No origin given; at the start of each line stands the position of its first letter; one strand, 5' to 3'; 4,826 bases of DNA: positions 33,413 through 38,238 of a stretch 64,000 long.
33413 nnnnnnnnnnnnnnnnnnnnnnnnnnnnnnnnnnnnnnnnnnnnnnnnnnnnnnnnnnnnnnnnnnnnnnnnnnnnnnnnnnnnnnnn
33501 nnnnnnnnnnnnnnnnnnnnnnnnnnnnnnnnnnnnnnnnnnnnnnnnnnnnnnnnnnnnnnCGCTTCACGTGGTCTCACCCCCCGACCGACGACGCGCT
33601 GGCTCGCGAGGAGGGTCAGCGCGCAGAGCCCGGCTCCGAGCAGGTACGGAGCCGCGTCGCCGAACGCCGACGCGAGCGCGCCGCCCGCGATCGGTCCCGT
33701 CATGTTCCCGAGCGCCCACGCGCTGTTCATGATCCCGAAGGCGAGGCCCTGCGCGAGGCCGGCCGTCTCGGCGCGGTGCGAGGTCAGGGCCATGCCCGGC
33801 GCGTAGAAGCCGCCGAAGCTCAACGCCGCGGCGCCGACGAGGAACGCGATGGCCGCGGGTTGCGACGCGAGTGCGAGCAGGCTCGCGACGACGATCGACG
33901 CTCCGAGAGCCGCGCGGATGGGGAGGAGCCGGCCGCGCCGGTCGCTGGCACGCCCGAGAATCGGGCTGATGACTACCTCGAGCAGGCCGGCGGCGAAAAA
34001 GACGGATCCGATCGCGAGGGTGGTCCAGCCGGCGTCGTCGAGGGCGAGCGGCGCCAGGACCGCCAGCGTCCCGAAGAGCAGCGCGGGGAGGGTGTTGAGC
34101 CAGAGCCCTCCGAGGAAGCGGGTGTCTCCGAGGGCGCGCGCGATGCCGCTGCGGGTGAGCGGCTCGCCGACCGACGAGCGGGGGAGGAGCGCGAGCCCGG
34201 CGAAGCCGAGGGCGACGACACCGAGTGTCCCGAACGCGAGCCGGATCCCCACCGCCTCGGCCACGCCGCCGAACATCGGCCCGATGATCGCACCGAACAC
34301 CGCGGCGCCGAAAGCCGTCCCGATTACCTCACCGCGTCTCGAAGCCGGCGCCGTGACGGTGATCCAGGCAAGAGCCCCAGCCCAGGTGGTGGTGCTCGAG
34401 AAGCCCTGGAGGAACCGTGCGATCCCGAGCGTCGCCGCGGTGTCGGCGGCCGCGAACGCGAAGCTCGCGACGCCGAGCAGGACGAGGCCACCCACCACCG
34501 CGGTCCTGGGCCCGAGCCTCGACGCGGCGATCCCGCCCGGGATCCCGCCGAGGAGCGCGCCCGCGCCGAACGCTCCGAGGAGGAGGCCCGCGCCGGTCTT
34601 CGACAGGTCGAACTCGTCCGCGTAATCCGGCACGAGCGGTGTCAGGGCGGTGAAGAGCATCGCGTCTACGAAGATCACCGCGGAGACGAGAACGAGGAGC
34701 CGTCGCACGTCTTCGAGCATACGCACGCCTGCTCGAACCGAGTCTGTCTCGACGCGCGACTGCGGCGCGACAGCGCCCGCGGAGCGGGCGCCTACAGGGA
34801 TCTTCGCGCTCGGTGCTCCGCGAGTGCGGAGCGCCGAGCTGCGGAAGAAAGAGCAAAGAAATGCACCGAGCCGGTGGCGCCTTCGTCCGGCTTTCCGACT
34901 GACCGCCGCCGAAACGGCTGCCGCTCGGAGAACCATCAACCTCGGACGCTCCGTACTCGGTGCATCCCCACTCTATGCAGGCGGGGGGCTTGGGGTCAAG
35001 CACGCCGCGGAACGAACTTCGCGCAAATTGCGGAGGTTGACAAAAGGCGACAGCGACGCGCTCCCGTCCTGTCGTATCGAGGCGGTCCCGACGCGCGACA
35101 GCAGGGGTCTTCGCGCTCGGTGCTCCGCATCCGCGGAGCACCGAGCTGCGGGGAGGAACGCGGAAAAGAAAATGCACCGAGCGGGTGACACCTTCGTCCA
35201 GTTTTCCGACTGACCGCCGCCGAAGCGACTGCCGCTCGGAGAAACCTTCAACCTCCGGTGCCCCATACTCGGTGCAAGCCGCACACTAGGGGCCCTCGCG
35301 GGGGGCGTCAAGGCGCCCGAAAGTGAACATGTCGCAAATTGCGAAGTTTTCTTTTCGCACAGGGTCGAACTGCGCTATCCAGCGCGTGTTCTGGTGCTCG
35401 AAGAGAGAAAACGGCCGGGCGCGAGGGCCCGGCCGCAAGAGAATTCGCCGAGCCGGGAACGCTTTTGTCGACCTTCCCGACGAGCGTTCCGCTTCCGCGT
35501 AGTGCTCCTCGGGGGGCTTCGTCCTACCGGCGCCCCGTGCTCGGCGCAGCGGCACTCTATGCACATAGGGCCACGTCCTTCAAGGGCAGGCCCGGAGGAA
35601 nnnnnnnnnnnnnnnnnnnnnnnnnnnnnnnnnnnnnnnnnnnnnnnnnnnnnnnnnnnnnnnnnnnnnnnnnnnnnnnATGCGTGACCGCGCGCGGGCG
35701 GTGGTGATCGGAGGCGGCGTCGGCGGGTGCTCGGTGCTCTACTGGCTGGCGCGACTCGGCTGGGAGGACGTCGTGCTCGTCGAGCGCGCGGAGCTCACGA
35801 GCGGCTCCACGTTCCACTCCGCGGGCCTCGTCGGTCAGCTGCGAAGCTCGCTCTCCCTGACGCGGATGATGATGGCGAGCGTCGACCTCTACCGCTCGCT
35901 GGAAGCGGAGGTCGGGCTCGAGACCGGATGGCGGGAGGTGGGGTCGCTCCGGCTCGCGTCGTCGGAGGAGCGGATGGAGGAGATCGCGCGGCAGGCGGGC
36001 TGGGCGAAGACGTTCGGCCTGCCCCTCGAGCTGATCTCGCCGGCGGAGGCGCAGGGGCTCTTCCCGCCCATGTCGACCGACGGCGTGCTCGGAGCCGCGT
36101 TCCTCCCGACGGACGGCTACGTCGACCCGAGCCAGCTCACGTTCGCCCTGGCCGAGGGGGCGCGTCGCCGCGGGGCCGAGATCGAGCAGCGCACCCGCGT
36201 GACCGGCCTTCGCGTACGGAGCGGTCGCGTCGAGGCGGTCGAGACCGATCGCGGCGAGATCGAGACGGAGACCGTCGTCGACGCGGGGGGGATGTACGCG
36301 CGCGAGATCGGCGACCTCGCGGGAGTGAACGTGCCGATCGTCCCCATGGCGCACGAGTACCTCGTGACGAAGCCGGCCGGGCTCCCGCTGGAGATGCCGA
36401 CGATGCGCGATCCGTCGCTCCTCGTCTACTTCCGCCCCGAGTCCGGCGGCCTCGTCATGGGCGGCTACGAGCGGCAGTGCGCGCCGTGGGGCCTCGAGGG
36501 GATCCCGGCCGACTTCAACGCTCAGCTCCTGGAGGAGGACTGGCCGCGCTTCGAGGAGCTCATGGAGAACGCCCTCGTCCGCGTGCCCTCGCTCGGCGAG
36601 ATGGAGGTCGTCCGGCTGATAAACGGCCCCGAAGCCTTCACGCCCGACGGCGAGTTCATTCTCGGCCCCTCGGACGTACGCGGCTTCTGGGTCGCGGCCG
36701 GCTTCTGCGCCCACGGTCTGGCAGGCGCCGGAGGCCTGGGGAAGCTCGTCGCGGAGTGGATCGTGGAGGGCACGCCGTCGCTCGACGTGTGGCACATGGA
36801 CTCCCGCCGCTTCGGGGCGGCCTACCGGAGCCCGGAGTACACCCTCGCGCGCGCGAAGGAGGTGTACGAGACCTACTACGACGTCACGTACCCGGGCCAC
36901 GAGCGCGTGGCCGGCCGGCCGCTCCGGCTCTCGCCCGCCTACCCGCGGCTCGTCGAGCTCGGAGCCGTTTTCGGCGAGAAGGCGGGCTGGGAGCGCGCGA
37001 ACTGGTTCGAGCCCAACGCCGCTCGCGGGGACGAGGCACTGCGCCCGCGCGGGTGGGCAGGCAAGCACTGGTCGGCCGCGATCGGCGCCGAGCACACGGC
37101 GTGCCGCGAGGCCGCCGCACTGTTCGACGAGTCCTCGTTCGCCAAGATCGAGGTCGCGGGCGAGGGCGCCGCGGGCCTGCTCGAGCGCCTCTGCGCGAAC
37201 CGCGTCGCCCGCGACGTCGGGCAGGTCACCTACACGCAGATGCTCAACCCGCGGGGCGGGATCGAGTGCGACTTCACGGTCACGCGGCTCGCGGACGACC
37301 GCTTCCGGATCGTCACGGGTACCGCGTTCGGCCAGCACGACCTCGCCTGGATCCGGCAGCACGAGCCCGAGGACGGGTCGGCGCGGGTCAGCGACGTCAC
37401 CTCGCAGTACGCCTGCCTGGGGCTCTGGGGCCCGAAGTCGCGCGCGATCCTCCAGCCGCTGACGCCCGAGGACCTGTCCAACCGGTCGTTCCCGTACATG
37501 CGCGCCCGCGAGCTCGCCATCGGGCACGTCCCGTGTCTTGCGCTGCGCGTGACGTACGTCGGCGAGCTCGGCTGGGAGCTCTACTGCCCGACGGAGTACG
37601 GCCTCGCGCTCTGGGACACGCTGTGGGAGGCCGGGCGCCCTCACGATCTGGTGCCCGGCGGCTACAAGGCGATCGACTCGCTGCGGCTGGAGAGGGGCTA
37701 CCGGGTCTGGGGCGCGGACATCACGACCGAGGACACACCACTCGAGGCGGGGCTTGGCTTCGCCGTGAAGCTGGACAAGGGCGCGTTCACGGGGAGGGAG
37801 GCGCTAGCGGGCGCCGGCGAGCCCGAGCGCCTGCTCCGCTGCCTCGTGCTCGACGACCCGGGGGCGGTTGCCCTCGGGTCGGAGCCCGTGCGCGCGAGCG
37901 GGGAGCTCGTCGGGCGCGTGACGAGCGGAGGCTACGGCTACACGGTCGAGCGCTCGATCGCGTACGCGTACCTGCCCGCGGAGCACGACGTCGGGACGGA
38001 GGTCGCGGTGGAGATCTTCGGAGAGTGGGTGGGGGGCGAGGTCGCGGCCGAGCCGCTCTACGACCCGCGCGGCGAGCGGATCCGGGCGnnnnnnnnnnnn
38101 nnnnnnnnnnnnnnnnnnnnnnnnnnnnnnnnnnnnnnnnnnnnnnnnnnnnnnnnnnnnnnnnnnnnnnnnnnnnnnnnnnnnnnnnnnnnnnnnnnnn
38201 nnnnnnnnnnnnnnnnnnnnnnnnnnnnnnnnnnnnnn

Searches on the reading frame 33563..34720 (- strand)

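Call 54: search_protein_families(library=pfam, proteins=[window:33563-34720:-], max_evalue=0.001)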
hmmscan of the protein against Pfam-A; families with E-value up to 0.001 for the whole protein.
window:33563-34720:- (386 aa): 2 families
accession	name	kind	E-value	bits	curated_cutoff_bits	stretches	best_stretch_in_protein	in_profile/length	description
PF07690.21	MFS_1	-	4.9e-48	164.3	33.4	2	14-326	3-334/347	Major Facilitator Superfamily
PF00083.30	Sugar_tr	-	3.4e-05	23.4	22.3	1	40-182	44-194/452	Sugar (and other) transporter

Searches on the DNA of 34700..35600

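Call 18: search_rna_families(source=window, start=34700, end=35600, threshold=evalue, max_evalue=10, show_alignments=2)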
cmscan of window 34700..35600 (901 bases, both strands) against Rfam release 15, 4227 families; matches with E-value up to 10: 9.
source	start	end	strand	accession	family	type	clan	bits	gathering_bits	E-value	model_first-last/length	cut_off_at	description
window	34779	34856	+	RF01740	gyrA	Cis-reg;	-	22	45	0.0096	1-88/88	no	gyrA RNA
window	34786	34856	+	RF03142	L2-Alphaproteobacteria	Cis-reg; leader;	-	19.4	37.8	0.032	1-66/66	no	L2-Alphaproteobacteria ribosomal protein leader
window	35408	35542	+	RF01757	sbcD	Gene; sRNA;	-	18.2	40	0.47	1-155/155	no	sbcD RNA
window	35407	35489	-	RF02784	SorX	Gene; sRNA;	-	16.6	46.6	0.41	1-73/73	no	Singlet oxygen resistance RNA X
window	35397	35464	-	RF00519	suhB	Gene; sRNA;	CL00108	16.5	41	1.3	1-77/77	no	Makes More Granules Regulator RNA (mmgR)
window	34801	34864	+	RF00598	SNORA76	Gene; snRNA; snoRNA; HACA-box;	CL00034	15.9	37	5.4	1-132/132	no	Small nucleolar RNA SNORA76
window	34800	34852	+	RF01549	TB8Cs2H1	Gene; snRNA; snoRNA; HACA-box;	-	14.8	40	6.4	1-65/65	no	Trypanosomatid snoRNA TB8Cs2H1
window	35411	35446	-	RF02657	sot2652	Gene; sRNA;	-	12.1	61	5.4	125-160/187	no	Sense overlapping transcript RNA 2652 (sot)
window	34808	34839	+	RF02566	Ms1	Gene; sRNA;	-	9.8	162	5.7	259-294/304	no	Mycobacterium smegmatis small RNA 1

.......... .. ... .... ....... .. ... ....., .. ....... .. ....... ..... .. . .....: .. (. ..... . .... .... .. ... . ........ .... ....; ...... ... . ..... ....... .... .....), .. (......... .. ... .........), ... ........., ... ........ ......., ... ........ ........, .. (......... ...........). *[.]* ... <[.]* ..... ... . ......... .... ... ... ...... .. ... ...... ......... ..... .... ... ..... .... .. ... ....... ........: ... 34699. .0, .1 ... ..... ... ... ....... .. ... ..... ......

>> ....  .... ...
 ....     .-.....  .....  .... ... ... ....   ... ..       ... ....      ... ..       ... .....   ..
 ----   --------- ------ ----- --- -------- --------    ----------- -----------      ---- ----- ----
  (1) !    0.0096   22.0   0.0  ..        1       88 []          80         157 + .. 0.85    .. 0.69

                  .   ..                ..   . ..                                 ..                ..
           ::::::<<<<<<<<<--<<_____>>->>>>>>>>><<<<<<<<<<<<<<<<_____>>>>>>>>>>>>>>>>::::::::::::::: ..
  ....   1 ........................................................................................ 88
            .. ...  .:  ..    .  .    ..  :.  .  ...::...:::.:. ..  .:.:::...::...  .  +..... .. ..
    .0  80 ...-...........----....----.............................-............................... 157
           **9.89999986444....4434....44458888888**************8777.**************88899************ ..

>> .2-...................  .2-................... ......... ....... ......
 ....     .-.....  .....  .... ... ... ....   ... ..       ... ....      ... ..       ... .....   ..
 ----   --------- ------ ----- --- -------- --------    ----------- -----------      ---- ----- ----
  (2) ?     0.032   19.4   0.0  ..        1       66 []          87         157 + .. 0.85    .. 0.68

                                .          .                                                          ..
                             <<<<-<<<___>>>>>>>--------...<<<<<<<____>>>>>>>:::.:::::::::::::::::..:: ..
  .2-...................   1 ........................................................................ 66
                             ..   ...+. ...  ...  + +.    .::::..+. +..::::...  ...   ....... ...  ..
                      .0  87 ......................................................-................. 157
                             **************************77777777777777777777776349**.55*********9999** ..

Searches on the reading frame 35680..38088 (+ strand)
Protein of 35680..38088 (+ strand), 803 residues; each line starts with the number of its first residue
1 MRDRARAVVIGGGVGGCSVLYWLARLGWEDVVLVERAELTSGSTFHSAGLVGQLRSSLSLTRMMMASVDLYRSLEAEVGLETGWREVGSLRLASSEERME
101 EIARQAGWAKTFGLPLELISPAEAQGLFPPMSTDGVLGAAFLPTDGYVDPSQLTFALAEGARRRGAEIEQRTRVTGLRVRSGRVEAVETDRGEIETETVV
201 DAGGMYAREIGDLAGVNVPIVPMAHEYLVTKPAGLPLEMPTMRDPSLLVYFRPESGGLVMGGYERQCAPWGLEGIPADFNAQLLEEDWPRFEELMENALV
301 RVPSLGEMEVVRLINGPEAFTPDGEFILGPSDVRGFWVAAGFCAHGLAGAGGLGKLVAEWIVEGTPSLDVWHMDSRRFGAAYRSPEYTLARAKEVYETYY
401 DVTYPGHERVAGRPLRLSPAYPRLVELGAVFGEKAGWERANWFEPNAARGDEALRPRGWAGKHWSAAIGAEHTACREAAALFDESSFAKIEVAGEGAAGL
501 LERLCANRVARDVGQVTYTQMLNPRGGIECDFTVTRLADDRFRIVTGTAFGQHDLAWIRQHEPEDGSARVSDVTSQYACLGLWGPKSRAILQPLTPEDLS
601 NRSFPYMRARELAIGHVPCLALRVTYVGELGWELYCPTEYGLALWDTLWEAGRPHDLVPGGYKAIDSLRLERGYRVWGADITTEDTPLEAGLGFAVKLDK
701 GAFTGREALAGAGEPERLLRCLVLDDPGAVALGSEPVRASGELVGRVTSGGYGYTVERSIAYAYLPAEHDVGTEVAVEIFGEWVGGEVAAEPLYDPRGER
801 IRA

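Call 54: search_protein_families(library=pfam, proteins=[window:35680-38088:+], max_evalue=0.001)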
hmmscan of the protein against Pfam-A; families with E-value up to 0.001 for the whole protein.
window:35680-38088:+ (803 aa): 5 families
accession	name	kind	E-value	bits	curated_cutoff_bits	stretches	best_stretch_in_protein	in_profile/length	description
PF01571.26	GCV_T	-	1e-84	284.3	25.6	1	421-695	2-255/255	Aminomethyltransferase folate-binding domain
PF01266.30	DAO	-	2.1e-72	245.1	27.9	1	7-360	2-353/353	FAD dependent oxidoreductase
PF08669.17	GCV_T_C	-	1.7e-20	73.1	25.9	1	717-795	1-80/80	Glycine cleavage T-protein C-terminal barrel domain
PF16350.10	FAO_M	-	2.5e-16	60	27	1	363-418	1-56/56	FAD dependent oxidoreductase central domain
PF00890.30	FAD_binding_2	-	8.5e-05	22.4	20.4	1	7-202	2-200/414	FAD binding domain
